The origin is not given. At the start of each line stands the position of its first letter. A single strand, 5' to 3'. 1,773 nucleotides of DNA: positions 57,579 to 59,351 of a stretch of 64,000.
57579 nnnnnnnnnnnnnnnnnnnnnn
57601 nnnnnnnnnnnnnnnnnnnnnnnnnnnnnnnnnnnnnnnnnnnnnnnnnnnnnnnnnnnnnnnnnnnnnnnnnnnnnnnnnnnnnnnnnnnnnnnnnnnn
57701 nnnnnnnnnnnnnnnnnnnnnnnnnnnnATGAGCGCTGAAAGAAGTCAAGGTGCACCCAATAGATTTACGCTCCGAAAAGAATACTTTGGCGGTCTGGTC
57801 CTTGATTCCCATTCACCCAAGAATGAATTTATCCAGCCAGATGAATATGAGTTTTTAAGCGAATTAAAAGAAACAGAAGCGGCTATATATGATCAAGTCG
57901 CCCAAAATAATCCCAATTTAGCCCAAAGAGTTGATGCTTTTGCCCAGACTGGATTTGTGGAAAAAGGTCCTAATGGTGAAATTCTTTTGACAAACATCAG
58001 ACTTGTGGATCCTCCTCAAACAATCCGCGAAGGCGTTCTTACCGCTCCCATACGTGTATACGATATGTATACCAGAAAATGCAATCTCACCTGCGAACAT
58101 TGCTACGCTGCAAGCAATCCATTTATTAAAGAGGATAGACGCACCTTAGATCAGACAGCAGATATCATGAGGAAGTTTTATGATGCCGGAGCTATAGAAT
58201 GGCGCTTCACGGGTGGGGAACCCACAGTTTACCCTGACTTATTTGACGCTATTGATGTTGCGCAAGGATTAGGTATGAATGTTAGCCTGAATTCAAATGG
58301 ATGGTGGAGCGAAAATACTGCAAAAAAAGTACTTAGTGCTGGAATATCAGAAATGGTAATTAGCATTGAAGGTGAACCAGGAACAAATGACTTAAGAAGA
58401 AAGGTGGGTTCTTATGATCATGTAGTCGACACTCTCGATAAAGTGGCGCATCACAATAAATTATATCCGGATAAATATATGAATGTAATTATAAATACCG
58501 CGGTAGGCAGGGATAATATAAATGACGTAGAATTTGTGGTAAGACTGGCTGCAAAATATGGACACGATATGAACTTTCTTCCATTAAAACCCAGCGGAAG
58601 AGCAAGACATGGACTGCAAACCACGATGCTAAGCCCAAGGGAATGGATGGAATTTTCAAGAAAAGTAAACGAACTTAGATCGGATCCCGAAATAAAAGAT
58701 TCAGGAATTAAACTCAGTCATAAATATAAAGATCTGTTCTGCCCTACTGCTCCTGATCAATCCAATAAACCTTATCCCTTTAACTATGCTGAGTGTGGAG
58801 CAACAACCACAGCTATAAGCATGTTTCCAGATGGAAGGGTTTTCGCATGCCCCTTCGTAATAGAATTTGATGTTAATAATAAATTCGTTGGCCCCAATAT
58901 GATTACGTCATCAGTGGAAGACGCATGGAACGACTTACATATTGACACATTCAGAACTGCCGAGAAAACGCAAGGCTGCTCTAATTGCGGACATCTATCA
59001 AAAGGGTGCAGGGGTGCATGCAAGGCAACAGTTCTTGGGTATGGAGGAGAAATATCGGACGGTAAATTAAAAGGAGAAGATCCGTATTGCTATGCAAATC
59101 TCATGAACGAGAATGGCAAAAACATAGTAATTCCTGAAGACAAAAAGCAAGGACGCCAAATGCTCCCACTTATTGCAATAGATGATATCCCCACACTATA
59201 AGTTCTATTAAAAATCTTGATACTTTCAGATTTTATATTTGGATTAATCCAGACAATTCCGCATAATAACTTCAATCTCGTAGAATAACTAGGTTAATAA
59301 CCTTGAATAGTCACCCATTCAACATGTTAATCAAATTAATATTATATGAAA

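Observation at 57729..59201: SPASM-domain radical SAM enzyme with a 110-aa N-terminal extension (RRE-like?) and no obvious precursor gene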

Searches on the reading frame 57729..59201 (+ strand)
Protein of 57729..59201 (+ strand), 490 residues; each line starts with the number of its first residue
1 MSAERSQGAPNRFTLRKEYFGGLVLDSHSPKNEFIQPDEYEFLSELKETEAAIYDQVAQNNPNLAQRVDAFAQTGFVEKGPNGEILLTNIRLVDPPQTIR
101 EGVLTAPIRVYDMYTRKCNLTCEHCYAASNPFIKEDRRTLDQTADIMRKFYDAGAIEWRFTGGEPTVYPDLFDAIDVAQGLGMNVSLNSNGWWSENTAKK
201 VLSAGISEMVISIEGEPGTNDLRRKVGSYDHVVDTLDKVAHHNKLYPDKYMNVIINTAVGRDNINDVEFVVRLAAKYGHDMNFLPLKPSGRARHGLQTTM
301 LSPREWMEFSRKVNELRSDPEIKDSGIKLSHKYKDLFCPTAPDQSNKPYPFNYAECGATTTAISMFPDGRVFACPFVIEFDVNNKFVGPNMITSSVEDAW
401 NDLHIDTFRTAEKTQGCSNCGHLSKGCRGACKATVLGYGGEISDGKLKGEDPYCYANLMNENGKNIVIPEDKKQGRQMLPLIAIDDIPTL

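Call 3: search_protein_families(library=pfam, proteins=[window:57729-59201:+], max_evalue=0.01)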
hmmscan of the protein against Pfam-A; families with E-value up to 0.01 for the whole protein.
window:57729-59201:+ (490 aa): 3 families
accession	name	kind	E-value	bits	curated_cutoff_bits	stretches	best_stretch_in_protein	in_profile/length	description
PF04055.27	Radical_SAM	-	1.1e-16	61.8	29.5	1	115-270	4-162/166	Radical SAM superfamily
PF13186.11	SPASM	-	1.8e-05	25.3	21.5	1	356-420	1-66/67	Iron-sulfur cluster-binding domain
PF13353.11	Fer4_12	-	0.00045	21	22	1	113-178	10-74/137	4Fe-4S single cluster domain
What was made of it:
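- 58050..58718 (+): rSAM core (residues ~108-330), with the CxxxCxxC motif at 58080-58103. Pfam Radical_SAM 115-270 (call 3).
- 58794..59108 (+): SPASM domain (residues 356-460) with seven invariant cysteines, enough for two auxiliary [4Fe-4S] clusters. Pfam SPASM (call 3).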

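Call 4: search_protein_families(library=ncbifam, proteins=[window:57729-59201:+], max_evalue=0.01)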
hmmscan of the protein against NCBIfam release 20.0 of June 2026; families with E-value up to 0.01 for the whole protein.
window:57729-59201:+ (490 aa): 61 families (the best 25 are shown)
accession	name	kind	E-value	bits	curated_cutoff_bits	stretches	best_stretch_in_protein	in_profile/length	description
TIGR03962.1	mycofact_rSAM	equivalog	1e-28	100.5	265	1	102-454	7-331/339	mycofactocin radical SAM maturase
TIGR04303.1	GeoRSP_rSAM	equivalog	1.9e-25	90.1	400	1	105-454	2-324/325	GeoRSP system radical SAM/SPASM protein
TIGR04545.1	rSAM_ahbD_hemeb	equivalog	7.1e-23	81.6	500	1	115-454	7-335/339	heme b synthase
TIGR04347.1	pseudo_SAM_Halo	equivalog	3.8e-21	75.8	525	1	100-313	31-238/390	TIGR04347 family pseudo-SAM/SPASM protein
TIGR04055.1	rSAM_NirJ2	equivalog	5.1e-21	75.5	500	1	115-454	7-322/326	putative heme d1 biosynthesis radical SAM protein NirJ2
TIGR04340.1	rSAM_ACGX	hypoth_equivalog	1e-20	74.3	400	1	115-456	10-339/341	radical SAM/SPASM domain protein, ACGX system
TIGR04317.1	W_rSAM_matur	equivalog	6.6e-20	71.5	380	1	113-280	9-177/349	tungsten cofactor oxidoreductase radical SAM maturase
NF050035.1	rSAM_WgK_link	exception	8.6e-20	71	650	1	105-323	6-219/367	radical SAM/SPASM peptide maturase WgkB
TIGR04051.1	rSAM_NirJ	equivalog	6.1e-19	68.2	515.45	1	108-293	3-183/354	heme d1 biosynthesis radical SAM protein NirJ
NF041298.1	rSAM_mat_DynA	equivalog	7.2e-19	68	450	1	115-443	8-333/356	dynobactin maturation radical SAM/SPASM protein DynA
TIGR04053.2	TIGR04053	equivalog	9.4e-18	64.6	395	1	106-309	6-206/366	TIGR04053 family radical SAM/SPASM domain-containing protein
TIGR02666.1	moaA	equivalog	5.5e-17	61.7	284.05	1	115-313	17-219/336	GTP 3',8-cyclase MoaA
TIGR04082.1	rSAM_for_selen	equivalog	9.9e-17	60.9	350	1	90-454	180-515/516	thio(seleno)oxazole modification radical SAM maturase SbtM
TIGR04546.1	rSAM_ahbC_deAc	equivalog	1.3e-16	60.4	650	1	107-271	39-197/390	12,18-didecarboxysiroheme deacetylase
NF045574.1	sacti_mat_StsB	exception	6.9e-16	58.1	625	1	109-272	97-254/466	StsB family radical SAM/SPASM domain sactipeptide maturase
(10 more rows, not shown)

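Call 5: find_homologous_proteins(query=window:57729-59198:+, max_evalue=0.00001)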
Query window:57729-59198:+ (490 aa): 173 proteins with E <= 0.00001 among 8000 candidates; the best 120 are listed.
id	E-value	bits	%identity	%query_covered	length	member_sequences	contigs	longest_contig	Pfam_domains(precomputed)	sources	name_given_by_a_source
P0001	6.5e-285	963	81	100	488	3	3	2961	PF04055.28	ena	-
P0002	4.8e-276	934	79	99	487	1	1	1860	PF04055.28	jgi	jgi:radical SAM protein with 4Fe4S-binding SPASM domain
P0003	8.9e-209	712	61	99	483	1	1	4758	PF13186.12,PF04055.28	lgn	-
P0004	2.2e-191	655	61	92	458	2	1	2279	PF13186.12,PF04055.28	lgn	-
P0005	1.6e-189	649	59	92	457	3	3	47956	PF04055.28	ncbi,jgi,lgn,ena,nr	ncbi:MAG TPA: radical SAM protein [Patescibacteria group bacterium]|nr:radical SAM protein [Patescib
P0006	6.2e-185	633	64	84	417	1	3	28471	PF04055.28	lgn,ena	-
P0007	5.4e-183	627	100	56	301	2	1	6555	PF04055.28,PF00834.26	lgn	-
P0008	4.1e-179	614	56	93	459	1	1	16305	PF13186.12,PF04055.28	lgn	-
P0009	3.3e-171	588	55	93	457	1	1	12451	PF04055.28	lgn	-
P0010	3.8e-170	585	54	92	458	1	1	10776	PF13186.12,PF04055.28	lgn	-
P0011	4.2e-170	585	56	92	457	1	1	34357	PF13186.12,PF04055.28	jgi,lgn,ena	-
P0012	5.9e-169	581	54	93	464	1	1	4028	PF13186.12,PF04055.28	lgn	-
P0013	2.3e-168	579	54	94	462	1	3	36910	PF13186.12,PF04055.28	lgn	-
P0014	2.3e-167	575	52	92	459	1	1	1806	PF13186.12,PF04055.28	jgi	jgi:radical SAM protein with 4Fe4S-binding SPASM domain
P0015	5.4e-166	571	53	92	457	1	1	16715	PF13186.12,PF04055.28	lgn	-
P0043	1.7e-153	530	51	92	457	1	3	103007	PF13186.12,PF04055.28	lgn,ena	-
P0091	2.5e-117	410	44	92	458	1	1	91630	PF04055.28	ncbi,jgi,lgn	ncbi:MAG: radical SAM protein [Parcubacteria group bacterium]|jgi:MoaA/NifB/PqqE/SkfB family radical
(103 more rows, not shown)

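Call 6: search_solved_structures(query=window:57729-59198:+, max_evalue=0.01, show_alignments=2)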
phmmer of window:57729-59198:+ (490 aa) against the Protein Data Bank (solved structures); distinct sequences matched with E-value up to 0.01: 19.
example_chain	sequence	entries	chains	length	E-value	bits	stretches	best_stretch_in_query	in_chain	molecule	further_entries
6efn_A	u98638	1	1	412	8.7e-12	47.4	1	106-280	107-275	Sporulation killing factor maturation protein SkfB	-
7tol_A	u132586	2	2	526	1.6e-09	40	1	114-373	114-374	glycerol dibiphytanyl glycerol tetraether - macrocyclic archaeol synthase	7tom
7vob_C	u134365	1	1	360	2.8e-09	39.1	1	115-237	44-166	Cytosylglucuronate decarboxylase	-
7voc_C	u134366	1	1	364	2.9e-09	39.1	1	115-237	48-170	Cytosylglucuronate decarboxylase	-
6c8v_A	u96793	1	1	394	6.8e-07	31.3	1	101-278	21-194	Coenzyme PQQ synthesis protein E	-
2fb2_A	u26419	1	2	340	3.9e-06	28.8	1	106-264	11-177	Molybdenum cofactor biosynthesis protein A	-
8wm2_A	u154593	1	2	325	6.4e-06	28.1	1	91-220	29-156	Fe-S radical SAM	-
1tv7_A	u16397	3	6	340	1e-05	27.4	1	106-264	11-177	Molybdenum cofactor biosynthesis protein A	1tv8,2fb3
5v1q_A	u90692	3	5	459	1.1e-05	27.2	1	98-202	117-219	Radical SAM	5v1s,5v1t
9dfn_A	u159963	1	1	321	0.00039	22.2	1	106-178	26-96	Radical SAM core domain-containing protein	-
8ai3_A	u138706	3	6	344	0.00052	21.8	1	116-264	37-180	Putative peptide biosynthesis protein YydG | Radical SAM core domain-containing protein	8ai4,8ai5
8ai6_A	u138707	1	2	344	0.00052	21.8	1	116-264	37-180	Putative peptide biosynthesis protein YydG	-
8ai1_A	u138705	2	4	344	0.00052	21.8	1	116-264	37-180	Putative peptide biosynthesis protein YydG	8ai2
9dfu_A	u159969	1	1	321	0.0007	21.3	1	106-191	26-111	Radical SAM core domain-containing protein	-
6b4c_A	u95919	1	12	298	0.0019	19.9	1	106-266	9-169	Viperin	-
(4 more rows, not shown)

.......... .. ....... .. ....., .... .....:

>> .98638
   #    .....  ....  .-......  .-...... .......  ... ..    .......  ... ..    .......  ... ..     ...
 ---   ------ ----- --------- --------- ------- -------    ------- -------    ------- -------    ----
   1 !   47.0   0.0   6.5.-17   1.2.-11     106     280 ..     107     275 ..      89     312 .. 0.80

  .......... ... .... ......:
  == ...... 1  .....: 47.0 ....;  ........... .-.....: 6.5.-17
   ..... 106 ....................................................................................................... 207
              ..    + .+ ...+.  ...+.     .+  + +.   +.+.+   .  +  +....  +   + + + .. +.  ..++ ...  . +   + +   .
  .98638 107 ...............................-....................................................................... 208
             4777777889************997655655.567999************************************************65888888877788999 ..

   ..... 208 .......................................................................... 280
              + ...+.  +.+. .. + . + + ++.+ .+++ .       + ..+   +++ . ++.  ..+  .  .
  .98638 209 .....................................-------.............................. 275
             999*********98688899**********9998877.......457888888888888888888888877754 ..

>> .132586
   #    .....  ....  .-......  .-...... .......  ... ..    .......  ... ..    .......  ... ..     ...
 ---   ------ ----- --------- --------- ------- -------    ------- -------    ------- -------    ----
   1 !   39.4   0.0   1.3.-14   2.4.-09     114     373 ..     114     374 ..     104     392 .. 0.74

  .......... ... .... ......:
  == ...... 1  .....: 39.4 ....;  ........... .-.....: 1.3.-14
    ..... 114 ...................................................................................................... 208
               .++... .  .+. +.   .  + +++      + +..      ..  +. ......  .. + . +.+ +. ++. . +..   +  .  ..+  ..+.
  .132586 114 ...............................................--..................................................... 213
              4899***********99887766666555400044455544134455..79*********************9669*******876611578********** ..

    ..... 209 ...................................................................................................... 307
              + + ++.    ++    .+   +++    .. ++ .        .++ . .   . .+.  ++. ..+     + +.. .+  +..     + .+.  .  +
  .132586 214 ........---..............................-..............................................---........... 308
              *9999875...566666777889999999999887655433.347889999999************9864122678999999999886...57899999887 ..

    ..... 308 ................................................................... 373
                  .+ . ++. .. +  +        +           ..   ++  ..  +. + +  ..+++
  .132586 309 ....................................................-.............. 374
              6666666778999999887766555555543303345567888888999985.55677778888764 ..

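Call 9: find_encoding_contigs(protein=P0005, flank=7000, max_places=2)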
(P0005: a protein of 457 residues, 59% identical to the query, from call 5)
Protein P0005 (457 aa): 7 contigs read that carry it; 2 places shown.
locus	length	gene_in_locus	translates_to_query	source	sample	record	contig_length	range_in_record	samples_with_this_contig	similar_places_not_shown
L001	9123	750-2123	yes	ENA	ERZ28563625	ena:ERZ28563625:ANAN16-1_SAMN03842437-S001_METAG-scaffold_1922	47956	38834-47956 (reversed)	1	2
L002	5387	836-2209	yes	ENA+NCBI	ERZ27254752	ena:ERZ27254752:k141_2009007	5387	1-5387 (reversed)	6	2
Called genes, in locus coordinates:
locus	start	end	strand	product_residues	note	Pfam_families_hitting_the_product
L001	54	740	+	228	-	PF04029:2-ph_phosp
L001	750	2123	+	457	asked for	PF04055:Radical_SAM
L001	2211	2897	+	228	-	PF04029:2-ph_phosp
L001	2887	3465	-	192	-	PF00717:Peptidase_S24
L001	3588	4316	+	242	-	-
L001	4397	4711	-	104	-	PF18765:Polbeta (weak), PF01909:NTP_transf_2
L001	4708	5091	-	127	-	PF05168:HEPN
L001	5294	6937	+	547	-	-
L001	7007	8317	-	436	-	PF13173:AAA_14, PF13635:DUF4143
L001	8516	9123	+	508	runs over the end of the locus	-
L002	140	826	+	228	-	PF04029:2-ph_phosp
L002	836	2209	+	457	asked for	PF04055:Radical_SAM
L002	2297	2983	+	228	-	PF04029:2-ph_phosp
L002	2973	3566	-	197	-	PF00717:Peptidase_S24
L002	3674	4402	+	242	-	-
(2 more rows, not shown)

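Call 10: find_encoding_contigs(protein=P0043, flank=7000, max_places=2)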
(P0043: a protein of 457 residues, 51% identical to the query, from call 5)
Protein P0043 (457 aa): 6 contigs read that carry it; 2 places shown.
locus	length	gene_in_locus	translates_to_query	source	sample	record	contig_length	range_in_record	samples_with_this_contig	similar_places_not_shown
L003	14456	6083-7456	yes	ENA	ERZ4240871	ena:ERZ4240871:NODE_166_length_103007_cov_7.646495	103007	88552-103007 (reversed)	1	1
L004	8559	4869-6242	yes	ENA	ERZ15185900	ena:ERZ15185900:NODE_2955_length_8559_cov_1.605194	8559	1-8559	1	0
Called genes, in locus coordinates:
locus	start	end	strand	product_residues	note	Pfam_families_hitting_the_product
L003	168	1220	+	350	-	PF00078:RVT_1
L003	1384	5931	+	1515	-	PF01435:Peptidase_M48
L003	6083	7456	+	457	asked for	PF04055:Radical_SAM, PF13186:SPASM (weak)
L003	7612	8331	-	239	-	PF00696:AA_kinase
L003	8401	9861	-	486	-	PF01408:GFO_IDH_MocA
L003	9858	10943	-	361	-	PF01636:APH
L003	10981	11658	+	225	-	PF04029:2-ph_phosp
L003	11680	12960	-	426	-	PF07995:GSDH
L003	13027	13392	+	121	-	PF01035:DNA_binding_1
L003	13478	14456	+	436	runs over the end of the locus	PF09903:DUF2130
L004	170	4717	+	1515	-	PF01435:Peptidase_M48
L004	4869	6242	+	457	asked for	PF04055:Radical_SAM, PF13186:SPASM (weak)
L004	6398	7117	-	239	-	PF00696:AA_kinase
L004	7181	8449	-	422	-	PF07995:GSDH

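Call 11: find_encoding_contigs(protein=P0091, flank=7000, max_places=2)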
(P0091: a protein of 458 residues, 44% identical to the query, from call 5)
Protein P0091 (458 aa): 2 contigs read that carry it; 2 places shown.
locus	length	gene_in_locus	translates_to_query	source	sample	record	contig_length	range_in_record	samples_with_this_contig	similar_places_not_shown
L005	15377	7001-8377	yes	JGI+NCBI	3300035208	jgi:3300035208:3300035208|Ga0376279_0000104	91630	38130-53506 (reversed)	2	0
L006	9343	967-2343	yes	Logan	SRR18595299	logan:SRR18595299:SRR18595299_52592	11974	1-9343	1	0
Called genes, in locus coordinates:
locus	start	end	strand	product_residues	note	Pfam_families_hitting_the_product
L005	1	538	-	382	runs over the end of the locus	PF13439:Glyco_transf_4, PF13477:Glyco_trans_4_2, PF13579:Glyco_trans_4_4, PF00534:Glycos_transf_1, PF13692:Glyco_trans_1_4, PF13524:Glyco_trans_1_2 (weak)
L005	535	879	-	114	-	PF10066:DUF2304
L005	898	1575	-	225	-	PF00535:Glycos_transf_2, PF13641:Glyco_tranf_2_3 (weak)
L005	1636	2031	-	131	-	PF13366:PDDEXK_3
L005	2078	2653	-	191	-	-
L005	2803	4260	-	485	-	PF18885:DUF5648, PF08486:SpoIID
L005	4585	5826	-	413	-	PF13173:AAA_14, PF13635:DUF4143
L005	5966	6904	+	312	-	PF00535:Glycos_transf_2, PF10111:Glyco_tranf_2_2 (weak)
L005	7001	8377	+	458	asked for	PF04055:Radical_SAM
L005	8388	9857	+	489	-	-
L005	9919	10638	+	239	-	PF00696:AA_kinase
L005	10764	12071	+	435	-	PF03721:UDPG_MGDP_dh_N, PF03807:F420_oxidored (faint), PF00984:UDPG_MGDP_dh, PF03720:UDPG_MGDP_dh_C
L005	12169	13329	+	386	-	PF13439:Glyco_transf_4, PF13477:Glyco_trans_4_2 (weak), PF13579:Glyco_trans_4_4, PF20706:GT4-conflict, PF00534:Glycos_transf_1, PF13692:Glyco_trans_1_4, PF13524:Glyco_trans_1_2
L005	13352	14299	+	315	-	PF03706:LPG_synthase_TM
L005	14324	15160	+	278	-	PF00149:Metallophos, PF12850:Metallophos_2 (weak)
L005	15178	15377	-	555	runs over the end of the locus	PF13231:PMT_2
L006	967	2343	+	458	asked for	PF04055:Radical_SAM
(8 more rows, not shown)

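Call 13: find_related_loci(query=A2, collection=genome_contigs, flank=10000)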
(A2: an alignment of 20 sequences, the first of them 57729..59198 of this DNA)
Query A2 (490 aa) in genome_contigs; peptide patterns used: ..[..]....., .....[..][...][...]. (x = any residue, [..] = any of these).
61 stretches matched a pattern; 21 encode a relative of the query (tblastn E <= 1e-3); 20 distinct loci.
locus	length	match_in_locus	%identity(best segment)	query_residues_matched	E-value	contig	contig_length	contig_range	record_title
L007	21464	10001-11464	81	1-490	0e+0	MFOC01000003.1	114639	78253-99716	MAG: Candidatus Levybacteria bacterium RIFCSPHIGHO2_02_FULL_40_18 rifcsphigho2_02_scaffold_170, whole genome shotgun seq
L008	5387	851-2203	59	9-461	0e+0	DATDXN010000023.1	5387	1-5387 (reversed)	MAG TPA_asm: Patescibacteria group bacterium isolate SMAG_U8140 k141_273286, whole genome shotgun sequence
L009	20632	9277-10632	52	12-462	3e-169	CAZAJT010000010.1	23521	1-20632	MAG TPA_asm: uncultured Gammaproteobacteria bacterium isolate binchicken_co251_706 genome assembly, contig: NODE_2936_le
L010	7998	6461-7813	52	7-459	8e-166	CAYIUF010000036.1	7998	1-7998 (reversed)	MAG TPA_asm: uncultured Gammaproteobacteria bacterium isolate ERP119705_co5_572 genome assembly, contig: NODE_11885_leng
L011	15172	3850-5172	52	10-459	3e-159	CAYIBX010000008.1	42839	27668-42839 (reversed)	MAG TPA_asm: uncultured Gammaproteobacteria bacterium isolate ERP119705_co18_370 genome assembly, contig: NODE_889_lengt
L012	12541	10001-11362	50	5-459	3e-158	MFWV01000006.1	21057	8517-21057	MAG: Candidatus Pacebacteria bacterium RIFOXYA1_FULL_38_18 rifoxya1_full_scaffold_2058, whole genome shotgun sequence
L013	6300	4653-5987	49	10-460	5e-154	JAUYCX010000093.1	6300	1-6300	MAG: Candidatus Omnitrophota bacterium isolate C20_maxbin.112_sub C20_k141_661736, whole genome shotgun sequence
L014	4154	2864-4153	49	11-452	5e-157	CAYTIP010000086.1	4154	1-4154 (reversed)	MAG TPA_asm: uncultured Gammaproteobacteria bacterium isolate SRP220891_co1_172 genome assembly, contig: NODE_43634_leng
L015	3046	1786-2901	56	91-463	9e-157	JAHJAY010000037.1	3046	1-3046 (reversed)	MAG: Patescibacteria group bacterium isolate Modern_marine.mb.231 Modern_marine.mb.231_k141_2209647, whole genome shotgu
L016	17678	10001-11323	49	12-459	2e-153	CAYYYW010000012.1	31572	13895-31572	MAG TPA_asm: uncultured Gammaproteobacteria bacterium isolate SRP178699_co1_35 genome assembly, contig: NODE_1487_length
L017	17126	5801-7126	47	12-459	6e-139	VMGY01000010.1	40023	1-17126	MAG: Parcubacteria group bacterium Athens0714_12 Athens071412_scaffold_404, whole genome shotgun sequence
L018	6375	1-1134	46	76-460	2e-121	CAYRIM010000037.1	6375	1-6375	MAG TPA_asm: uncultured Candidatus Saccharibacteria bacterium isolate binchicken_co256_359 genome assembly, contig: NODE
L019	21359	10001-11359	42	12-459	2e-113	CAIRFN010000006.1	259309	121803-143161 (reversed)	uncultured Candidatus Berkelbacteria bacterium isolate AM-lipid-01-D8_bin-0424 genome assembly, contig: bin-0424:06/13,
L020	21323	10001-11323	40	12-459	7e-108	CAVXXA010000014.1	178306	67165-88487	MAG: Candidatus Bathyarchaeota archaeon isolate MFD03726.bin.2.70 genome assembly, contig: contig_58050, whole genome sh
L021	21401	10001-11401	38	12-459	7e-101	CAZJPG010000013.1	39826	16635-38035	MAG TPA_asm: uncultured Gammaproteobacteria bacterium isolate SRP263991_co7_920 genome assembly, contig: NODE_1135_lengt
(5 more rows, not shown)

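Call 32: find_related_loci(query=A2, collection=metagenome_contigs, flank=7000)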
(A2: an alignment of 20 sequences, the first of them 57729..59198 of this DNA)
Query A2 (490 aa) in metagenome_contigs; peptide patterns used: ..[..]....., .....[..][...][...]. (x = any residue, [..] = any of these).
235 stretches matched a pattern; 52 encode a relative of the query (tblastn E <= 1e-3); 52 distinct loci.
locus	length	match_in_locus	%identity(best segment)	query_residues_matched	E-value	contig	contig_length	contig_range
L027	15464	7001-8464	81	1-490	0e+0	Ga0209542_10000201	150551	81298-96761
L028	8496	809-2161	59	9-461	0e+0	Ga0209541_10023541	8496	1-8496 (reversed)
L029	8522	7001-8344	56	10-460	2e-176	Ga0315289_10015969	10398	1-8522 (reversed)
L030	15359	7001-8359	52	10-462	1e-166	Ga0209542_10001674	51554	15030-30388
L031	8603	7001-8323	51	12-459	1e-160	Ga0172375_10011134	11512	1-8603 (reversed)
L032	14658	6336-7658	52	10-459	4e-159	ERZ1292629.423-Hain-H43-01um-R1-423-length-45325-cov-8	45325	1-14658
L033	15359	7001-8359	50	6-459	5e-159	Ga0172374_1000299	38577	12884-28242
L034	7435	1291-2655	50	7-462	3e-158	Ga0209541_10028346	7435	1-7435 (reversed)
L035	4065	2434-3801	49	12-481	2e-163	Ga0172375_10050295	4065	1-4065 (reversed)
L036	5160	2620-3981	50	5-459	1e-160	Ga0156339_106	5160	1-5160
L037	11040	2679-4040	50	5-459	5e-158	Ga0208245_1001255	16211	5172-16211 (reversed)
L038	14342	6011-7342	49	12-459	1e-156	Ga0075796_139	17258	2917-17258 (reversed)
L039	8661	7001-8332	49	12-459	1e-156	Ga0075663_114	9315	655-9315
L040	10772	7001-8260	49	5-459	6e-155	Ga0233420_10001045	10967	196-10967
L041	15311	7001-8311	49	9-459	7e-154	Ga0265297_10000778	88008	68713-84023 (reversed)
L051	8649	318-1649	47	10-459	2e-131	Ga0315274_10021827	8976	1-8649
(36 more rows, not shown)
